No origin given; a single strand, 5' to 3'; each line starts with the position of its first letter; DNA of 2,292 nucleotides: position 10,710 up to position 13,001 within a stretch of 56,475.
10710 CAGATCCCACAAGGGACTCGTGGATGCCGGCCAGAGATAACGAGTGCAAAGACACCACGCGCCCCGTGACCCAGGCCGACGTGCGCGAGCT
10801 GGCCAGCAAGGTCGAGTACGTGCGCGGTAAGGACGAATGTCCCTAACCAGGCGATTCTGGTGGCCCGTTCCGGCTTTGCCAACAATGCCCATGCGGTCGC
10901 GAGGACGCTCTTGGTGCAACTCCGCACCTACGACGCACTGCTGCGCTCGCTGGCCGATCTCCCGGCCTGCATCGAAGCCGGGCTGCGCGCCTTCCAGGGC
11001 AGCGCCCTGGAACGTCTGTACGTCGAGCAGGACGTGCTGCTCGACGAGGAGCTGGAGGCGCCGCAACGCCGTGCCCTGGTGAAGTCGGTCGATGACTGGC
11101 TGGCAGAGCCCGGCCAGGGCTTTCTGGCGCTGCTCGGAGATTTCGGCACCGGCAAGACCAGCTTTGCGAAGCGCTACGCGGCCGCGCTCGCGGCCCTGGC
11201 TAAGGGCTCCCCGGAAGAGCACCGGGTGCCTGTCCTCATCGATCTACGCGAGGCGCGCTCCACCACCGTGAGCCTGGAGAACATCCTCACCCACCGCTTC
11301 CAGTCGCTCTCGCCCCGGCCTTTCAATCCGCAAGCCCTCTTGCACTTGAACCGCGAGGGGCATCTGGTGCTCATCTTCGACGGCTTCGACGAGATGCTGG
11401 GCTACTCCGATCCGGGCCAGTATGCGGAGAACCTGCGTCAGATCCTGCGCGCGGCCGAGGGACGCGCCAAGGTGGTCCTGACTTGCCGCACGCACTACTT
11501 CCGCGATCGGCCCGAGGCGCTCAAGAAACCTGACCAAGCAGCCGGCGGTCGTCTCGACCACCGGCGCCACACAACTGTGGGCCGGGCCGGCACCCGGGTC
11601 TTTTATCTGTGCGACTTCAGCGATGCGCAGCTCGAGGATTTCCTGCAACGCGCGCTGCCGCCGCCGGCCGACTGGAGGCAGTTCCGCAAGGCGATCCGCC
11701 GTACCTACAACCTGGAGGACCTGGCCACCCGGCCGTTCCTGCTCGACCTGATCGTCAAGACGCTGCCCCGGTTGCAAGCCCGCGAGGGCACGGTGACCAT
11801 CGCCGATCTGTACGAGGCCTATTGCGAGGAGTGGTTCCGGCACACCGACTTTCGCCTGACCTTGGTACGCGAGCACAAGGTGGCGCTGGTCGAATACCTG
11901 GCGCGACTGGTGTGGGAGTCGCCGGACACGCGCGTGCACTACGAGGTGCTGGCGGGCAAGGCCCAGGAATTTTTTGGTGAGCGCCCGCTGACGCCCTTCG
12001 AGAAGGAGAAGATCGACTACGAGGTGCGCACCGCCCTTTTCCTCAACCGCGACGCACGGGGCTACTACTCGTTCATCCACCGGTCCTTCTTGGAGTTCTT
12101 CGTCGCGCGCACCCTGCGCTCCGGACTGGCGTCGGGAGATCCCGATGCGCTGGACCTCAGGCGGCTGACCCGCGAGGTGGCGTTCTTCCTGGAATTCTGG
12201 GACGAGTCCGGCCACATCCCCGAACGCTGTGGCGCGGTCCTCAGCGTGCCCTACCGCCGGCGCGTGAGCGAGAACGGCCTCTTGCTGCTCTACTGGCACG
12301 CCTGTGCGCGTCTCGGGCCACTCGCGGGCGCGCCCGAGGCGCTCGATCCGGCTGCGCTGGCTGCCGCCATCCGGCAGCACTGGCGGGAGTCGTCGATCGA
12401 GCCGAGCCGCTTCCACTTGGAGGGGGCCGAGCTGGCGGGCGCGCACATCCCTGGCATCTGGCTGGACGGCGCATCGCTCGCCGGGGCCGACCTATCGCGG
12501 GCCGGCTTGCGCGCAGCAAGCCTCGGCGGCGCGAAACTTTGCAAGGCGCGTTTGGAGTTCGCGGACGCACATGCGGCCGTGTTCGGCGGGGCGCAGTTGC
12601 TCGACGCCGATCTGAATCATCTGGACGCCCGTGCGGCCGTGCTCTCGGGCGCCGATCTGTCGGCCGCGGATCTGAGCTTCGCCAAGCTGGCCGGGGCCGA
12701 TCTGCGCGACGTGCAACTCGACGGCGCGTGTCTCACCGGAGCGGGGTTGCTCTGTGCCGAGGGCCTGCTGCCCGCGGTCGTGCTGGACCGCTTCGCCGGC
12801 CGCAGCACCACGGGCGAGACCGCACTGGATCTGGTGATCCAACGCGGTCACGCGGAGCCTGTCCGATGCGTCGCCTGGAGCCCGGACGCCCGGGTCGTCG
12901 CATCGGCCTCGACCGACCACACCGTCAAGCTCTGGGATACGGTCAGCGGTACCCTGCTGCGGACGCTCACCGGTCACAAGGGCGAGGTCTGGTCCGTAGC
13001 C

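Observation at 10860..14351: Effector-less NACHT-pentapeptide-WD40 NLR-like STAND NTPase inside a decaying accessory island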

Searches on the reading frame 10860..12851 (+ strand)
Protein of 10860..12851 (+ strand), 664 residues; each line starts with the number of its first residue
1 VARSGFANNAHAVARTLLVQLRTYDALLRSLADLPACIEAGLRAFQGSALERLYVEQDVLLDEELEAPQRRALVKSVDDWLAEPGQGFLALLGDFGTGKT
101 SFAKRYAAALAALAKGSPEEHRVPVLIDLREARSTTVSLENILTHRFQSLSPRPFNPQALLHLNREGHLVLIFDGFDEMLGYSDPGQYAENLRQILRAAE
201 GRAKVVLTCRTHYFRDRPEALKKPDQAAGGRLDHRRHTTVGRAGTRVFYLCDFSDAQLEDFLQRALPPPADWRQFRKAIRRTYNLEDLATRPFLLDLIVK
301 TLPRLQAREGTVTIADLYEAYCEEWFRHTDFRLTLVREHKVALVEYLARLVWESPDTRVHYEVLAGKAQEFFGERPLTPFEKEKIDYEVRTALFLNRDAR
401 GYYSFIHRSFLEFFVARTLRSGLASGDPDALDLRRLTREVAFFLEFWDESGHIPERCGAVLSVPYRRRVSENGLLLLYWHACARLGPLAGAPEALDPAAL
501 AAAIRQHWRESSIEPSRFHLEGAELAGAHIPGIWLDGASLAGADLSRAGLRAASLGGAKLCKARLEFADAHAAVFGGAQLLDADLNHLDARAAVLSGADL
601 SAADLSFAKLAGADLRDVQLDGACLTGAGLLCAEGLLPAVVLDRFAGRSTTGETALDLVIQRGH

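Call 10: search_protein_families(library=pfam, proteins=[window:10860-12851:+], max_evalue=0.01)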
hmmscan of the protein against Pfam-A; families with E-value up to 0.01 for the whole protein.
seq(664 aa): 8 families
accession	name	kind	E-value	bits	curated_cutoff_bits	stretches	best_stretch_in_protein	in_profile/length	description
PF00805.28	Pentapeptide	-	3e-14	52.7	20.2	2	595-628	3-36/40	Pentapeptide repeats (8 copies)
PF05729.18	NACHT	-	3.2e-10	40.5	26.7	1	90-224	4-143/167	NACHT domain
PF13401.12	AAA_22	-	4.7e-07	30.6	27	1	85-210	4-123/130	AAA domain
PF20703.3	nSTAND1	-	1.3e-06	28.7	27.1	1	70-216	19-166/379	Novel STAND NTPase 1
PF24883.2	NPHP3_N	-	4e-05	24.3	24.8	0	160-210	117-164/164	Nephrocystin 3, N-terminal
PF13599.13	Pentapeptide_4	-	0.0057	17.1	38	0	571-630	4-63/78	Pentapeptide repeat region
PF13191.12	AAA_16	-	0.0065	17.4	32.6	0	83-177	21-142/167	AAA ATPase domain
PF02367.23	TsaE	-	0.0084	16.5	26.6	0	86-112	21-47/128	Threonylcarbamoyl adenosine biosynthesis protein TsaE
